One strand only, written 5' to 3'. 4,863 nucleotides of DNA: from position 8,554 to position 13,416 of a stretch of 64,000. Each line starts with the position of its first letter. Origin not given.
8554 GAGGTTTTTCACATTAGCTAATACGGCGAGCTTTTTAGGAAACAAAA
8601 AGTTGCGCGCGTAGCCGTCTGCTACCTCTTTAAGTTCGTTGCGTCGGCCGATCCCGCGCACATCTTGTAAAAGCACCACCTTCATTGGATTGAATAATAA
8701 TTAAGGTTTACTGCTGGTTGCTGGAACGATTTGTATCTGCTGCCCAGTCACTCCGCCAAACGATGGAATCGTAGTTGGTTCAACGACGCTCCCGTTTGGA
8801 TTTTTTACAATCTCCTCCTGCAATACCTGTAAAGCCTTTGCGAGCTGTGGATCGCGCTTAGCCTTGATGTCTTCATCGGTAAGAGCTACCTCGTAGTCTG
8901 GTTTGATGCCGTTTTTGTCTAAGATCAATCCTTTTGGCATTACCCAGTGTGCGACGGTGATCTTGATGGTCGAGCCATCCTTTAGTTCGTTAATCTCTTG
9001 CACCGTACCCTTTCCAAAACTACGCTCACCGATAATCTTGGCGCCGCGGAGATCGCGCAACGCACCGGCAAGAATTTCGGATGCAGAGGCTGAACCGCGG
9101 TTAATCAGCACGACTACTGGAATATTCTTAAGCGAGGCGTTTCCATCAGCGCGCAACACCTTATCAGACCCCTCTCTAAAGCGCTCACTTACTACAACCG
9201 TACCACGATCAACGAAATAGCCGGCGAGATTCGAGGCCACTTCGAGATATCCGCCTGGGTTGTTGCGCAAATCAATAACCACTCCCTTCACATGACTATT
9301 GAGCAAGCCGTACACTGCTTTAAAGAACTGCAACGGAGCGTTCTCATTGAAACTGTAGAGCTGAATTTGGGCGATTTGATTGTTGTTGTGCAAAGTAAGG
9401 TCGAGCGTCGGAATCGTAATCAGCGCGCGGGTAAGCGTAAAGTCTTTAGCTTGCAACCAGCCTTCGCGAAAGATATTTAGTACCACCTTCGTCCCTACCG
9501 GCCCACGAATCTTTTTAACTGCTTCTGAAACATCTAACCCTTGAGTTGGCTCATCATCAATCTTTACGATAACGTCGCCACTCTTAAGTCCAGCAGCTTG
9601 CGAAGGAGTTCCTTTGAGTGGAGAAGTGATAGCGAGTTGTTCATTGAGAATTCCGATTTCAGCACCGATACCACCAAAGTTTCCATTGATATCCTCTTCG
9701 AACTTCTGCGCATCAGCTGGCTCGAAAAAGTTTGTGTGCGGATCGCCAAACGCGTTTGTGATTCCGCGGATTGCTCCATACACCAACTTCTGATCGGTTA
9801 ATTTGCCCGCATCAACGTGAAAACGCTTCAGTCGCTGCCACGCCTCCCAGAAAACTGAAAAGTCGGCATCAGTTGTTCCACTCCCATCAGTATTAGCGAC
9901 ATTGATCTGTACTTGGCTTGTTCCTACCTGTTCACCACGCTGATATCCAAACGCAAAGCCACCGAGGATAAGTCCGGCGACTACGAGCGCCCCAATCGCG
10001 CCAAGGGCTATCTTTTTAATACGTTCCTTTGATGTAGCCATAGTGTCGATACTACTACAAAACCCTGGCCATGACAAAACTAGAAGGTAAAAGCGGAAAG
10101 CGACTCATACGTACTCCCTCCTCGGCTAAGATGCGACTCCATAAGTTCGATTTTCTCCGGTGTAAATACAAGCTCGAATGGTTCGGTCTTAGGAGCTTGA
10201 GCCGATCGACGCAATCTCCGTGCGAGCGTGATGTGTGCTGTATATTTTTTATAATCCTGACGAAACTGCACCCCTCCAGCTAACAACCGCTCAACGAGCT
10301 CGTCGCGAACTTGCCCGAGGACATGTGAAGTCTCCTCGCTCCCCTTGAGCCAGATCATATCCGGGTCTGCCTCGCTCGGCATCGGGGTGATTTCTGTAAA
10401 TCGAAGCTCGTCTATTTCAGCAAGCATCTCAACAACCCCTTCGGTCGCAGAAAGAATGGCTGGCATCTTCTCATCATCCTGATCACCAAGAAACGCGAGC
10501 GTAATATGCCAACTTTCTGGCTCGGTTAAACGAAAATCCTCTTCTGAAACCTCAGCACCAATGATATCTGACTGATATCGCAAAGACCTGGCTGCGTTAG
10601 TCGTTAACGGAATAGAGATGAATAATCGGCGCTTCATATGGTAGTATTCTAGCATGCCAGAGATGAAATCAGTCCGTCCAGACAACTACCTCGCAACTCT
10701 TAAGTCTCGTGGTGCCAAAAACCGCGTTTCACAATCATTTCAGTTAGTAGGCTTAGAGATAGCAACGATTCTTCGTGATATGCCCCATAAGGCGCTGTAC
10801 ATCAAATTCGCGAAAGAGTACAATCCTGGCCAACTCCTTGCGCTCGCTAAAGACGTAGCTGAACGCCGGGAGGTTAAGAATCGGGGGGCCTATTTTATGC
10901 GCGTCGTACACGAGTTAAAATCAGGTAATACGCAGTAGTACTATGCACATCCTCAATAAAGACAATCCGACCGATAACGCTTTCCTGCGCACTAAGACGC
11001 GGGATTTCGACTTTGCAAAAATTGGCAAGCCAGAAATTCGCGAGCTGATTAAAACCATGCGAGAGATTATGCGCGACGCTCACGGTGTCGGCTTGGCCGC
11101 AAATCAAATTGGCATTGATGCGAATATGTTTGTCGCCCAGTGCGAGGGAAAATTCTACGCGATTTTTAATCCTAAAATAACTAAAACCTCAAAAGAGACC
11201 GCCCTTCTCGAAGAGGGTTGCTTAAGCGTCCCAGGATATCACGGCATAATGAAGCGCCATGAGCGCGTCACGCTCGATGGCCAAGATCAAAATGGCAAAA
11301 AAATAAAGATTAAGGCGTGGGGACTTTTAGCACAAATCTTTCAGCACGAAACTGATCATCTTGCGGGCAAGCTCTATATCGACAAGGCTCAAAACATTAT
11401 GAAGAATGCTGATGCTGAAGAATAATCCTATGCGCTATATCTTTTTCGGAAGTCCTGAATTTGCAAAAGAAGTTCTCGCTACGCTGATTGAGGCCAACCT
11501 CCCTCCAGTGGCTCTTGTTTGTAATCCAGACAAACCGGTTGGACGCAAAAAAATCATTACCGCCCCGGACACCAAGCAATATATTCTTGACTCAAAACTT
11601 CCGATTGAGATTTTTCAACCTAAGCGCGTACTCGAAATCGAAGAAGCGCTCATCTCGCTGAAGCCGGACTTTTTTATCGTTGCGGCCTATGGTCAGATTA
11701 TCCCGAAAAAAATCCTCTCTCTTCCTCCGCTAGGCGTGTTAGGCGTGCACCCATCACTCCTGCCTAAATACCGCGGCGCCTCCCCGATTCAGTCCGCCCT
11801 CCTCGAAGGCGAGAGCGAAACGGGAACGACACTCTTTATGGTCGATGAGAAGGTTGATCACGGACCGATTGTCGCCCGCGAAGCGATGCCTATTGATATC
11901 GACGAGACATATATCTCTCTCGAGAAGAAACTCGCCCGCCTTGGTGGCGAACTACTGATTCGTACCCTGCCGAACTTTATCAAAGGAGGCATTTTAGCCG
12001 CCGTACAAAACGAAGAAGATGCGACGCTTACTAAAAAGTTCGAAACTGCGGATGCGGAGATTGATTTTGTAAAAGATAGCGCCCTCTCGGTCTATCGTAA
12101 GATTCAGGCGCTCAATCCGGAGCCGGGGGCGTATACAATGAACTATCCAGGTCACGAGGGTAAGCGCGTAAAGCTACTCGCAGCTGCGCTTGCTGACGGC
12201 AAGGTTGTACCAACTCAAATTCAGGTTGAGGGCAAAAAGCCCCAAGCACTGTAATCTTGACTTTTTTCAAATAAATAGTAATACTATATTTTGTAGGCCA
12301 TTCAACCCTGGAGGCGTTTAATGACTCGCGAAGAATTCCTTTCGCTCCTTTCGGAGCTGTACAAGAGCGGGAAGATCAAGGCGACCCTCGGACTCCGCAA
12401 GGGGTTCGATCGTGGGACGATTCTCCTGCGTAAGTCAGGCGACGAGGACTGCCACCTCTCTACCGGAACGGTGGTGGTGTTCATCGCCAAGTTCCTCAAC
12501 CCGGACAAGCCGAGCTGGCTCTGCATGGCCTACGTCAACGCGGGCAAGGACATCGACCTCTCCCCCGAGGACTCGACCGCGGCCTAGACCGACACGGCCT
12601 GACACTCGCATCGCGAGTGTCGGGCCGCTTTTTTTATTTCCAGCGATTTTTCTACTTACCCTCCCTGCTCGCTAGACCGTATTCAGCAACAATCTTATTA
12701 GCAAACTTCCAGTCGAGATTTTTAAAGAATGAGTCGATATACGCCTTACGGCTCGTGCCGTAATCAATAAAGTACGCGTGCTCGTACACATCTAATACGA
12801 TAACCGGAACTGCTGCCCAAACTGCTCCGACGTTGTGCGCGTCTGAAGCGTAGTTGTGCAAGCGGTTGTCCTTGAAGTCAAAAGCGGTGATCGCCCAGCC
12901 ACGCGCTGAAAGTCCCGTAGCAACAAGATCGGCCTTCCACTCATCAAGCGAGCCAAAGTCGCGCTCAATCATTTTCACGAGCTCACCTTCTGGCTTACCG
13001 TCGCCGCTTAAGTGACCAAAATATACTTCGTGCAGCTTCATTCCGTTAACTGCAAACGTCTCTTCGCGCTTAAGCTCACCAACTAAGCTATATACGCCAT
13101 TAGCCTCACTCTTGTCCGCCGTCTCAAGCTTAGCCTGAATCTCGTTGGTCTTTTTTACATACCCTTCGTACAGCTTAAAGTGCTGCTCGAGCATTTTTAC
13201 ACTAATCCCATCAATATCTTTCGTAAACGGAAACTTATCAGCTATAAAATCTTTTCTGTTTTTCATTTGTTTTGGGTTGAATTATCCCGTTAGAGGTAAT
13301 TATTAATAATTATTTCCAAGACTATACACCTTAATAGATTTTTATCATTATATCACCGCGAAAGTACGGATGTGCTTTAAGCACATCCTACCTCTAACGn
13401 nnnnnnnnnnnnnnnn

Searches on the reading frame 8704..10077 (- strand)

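Call 11: search_protein_families(library=pfam, proteins=[window:8704-10077:-], max_evalue=0.01)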
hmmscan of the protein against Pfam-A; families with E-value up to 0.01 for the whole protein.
window:8704-10077:- (458 aa): 4 families
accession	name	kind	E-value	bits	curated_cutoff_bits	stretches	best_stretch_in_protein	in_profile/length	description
PF03572.23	Peptidase_S41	-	8.2e-48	162.5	24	1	235-397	2-165/165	Peptidase family S41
PF17820.7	PDZ_6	-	4.1e-10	39.7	27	1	150-201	2-51/54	PDZ domain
PF00595.29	PDZ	-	2.3e-09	37.9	23.2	1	135-202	10-80/81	PDZ domain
PF13180.12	PDZ_2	-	2e-08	34.8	27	1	136-207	2-72/80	PDZ domain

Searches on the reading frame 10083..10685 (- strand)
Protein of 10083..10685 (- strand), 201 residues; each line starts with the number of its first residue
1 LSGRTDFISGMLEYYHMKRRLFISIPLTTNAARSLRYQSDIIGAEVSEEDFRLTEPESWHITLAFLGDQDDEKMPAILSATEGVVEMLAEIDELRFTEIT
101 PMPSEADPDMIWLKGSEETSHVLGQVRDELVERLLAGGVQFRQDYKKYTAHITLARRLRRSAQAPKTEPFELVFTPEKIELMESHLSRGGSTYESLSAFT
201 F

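Call 11: search_protein_families(library=pfam, proteins=[window:10083-10685:-], max_evalue=0.01)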
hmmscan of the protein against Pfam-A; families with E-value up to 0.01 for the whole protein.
window:10083-10685:- (201 aa): 4 families
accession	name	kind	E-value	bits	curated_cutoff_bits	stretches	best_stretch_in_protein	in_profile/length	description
PF02834.22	LigT_PEase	-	1.6e-14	54.3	23.3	1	41-112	17-87/87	LigT like Phosphoesterase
PF13563.12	2_5_RNA_ligase2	-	2.7e-10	40.9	27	1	59-183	26-147/152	2'-5' RNA ligase superfamily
PF10469.15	AKAP7_NLS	-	2.2e-08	34.7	24.4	1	22-168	4-160/208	AKAP7 2'5' RNA ligase-like domain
PF23474.1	Acb1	-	0.0064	16.7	27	0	142-184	96-139/144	Anti-CBASS protein Acb1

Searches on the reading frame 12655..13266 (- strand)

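Call 11: search_protein_families(library=pfam, proteins=[window:12655-13266:-], max_evalue=0.01)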
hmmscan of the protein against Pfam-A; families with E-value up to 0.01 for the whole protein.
window:12655-13266:- (204 aa): 2 families
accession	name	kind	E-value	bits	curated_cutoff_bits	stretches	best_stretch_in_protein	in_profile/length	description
PF02777.23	Sod_Fe_C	-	1.3e-24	86.6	20.9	1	92-191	1-101/102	Iron/manganese superoxide dismutases, C-terminal domain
PF00081.27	Sod_Fe_N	-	8.3e-05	23.4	27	1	21-87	18-82/82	Iron/manganese superoxide dismutases, alpha-hairpin domain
